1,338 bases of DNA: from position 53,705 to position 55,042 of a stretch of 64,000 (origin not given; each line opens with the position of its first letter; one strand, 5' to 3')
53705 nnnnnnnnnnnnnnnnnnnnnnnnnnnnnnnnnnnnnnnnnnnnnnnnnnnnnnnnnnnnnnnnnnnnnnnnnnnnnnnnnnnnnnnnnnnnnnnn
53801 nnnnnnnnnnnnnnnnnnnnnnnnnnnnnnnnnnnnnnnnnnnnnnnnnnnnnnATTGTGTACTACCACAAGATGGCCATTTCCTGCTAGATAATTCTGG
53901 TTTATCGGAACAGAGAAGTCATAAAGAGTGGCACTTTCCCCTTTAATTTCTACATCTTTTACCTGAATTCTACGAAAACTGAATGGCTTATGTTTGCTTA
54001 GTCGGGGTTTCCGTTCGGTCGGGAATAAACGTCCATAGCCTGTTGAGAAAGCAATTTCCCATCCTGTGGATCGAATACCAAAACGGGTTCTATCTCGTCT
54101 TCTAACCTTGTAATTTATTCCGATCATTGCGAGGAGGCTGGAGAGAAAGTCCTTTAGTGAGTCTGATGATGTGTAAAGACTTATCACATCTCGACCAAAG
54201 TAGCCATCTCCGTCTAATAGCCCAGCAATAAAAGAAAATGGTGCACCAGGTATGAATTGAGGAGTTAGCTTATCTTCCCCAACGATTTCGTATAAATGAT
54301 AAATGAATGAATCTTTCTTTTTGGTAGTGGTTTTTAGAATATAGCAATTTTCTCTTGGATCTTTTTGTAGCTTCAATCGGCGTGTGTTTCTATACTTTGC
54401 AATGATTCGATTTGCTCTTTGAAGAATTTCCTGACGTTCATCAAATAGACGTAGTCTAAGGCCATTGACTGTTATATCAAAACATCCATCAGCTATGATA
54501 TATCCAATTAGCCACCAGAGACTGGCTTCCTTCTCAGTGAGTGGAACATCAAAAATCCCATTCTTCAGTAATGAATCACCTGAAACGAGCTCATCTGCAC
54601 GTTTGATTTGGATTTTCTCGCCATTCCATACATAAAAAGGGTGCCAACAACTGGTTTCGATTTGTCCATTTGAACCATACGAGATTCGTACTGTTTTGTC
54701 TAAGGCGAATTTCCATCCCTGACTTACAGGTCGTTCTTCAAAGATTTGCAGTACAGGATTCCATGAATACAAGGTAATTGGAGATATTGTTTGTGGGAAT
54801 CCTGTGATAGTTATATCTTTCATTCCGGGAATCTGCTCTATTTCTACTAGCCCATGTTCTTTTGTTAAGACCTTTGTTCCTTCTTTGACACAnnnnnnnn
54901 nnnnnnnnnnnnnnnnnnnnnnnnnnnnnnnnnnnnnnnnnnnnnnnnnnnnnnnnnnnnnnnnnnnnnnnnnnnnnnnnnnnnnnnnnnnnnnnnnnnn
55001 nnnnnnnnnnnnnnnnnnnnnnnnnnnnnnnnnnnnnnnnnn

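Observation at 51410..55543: Class II RNR with two inteins carrying different homing endonucleases; one sits on the catalytic cysteine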

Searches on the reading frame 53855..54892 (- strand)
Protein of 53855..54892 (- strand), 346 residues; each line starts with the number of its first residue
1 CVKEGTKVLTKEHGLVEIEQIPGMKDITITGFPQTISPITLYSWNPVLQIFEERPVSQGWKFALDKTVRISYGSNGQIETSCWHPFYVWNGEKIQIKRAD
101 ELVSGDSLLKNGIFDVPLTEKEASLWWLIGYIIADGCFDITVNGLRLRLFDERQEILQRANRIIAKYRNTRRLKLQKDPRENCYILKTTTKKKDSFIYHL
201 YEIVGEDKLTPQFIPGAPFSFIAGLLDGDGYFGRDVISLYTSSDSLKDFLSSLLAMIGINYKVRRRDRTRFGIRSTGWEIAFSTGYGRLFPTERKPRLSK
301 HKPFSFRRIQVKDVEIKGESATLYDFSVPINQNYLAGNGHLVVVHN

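Call 4: search_protein_families(library=pfam, proteins=[window:53855-54892:-], max_evalue=0.01)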
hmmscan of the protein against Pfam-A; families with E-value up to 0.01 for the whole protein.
seq(346 aa): 3 families
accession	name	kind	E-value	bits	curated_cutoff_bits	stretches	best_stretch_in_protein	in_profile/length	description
PF14528.11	LAGLIDADG_3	-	8.5e-13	48.8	22.5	1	219-268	4-56/82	LAGLIDADG-like domain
PF14890.11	Intein_splicing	-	4.4e-12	46.5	35.8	1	55-346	37-155/155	Intein splicing domain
PF05204.19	Hom_end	-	0.0046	17.5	21.1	1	220-268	16-67/110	Homing endonuclease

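Call 28: search_solved_structures(query=window:53855-54892:-, max_evalue=1, show_alignments=2)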
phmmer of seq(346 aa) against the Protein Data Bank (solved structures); distinct sequences matched with E-value up to 1: 8.
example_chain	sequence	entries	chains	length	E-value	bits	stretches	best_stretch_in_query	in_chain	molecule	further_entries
1dq3_A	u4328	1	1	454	2e-20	76.2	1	36-268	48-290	ENDONUCLEASE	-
2cw7_A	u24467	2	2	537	0.00079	21.6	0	111-260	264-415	Endonuclease PI-PkoII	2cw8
1p8k_Z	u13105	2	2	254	0.097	14.7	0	126-192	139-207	Intron-encoded endonuclease I-AniI | LAGLIDADG endonuclease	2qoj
3eh8_A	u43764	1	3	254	0.13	14.3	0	126-192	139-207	Intron-encoded DNA endonuclease I-AniI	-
3uvf_A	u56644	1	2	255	0.59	12.1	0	126-141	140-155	Intron-encoded DNA endonuclease I-HjeMI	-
4q8l_A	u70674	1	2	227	0.83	11.6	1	43-119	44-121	Alginase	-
1j1t_A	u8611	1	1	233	0.88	11.6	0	43-119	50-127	Alginate Lyase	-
6rpq_A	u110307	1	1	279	0.88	11.5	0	58-108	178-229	Ubiquitin-like protein SMT3,1108aa long hypothetical cell division control protein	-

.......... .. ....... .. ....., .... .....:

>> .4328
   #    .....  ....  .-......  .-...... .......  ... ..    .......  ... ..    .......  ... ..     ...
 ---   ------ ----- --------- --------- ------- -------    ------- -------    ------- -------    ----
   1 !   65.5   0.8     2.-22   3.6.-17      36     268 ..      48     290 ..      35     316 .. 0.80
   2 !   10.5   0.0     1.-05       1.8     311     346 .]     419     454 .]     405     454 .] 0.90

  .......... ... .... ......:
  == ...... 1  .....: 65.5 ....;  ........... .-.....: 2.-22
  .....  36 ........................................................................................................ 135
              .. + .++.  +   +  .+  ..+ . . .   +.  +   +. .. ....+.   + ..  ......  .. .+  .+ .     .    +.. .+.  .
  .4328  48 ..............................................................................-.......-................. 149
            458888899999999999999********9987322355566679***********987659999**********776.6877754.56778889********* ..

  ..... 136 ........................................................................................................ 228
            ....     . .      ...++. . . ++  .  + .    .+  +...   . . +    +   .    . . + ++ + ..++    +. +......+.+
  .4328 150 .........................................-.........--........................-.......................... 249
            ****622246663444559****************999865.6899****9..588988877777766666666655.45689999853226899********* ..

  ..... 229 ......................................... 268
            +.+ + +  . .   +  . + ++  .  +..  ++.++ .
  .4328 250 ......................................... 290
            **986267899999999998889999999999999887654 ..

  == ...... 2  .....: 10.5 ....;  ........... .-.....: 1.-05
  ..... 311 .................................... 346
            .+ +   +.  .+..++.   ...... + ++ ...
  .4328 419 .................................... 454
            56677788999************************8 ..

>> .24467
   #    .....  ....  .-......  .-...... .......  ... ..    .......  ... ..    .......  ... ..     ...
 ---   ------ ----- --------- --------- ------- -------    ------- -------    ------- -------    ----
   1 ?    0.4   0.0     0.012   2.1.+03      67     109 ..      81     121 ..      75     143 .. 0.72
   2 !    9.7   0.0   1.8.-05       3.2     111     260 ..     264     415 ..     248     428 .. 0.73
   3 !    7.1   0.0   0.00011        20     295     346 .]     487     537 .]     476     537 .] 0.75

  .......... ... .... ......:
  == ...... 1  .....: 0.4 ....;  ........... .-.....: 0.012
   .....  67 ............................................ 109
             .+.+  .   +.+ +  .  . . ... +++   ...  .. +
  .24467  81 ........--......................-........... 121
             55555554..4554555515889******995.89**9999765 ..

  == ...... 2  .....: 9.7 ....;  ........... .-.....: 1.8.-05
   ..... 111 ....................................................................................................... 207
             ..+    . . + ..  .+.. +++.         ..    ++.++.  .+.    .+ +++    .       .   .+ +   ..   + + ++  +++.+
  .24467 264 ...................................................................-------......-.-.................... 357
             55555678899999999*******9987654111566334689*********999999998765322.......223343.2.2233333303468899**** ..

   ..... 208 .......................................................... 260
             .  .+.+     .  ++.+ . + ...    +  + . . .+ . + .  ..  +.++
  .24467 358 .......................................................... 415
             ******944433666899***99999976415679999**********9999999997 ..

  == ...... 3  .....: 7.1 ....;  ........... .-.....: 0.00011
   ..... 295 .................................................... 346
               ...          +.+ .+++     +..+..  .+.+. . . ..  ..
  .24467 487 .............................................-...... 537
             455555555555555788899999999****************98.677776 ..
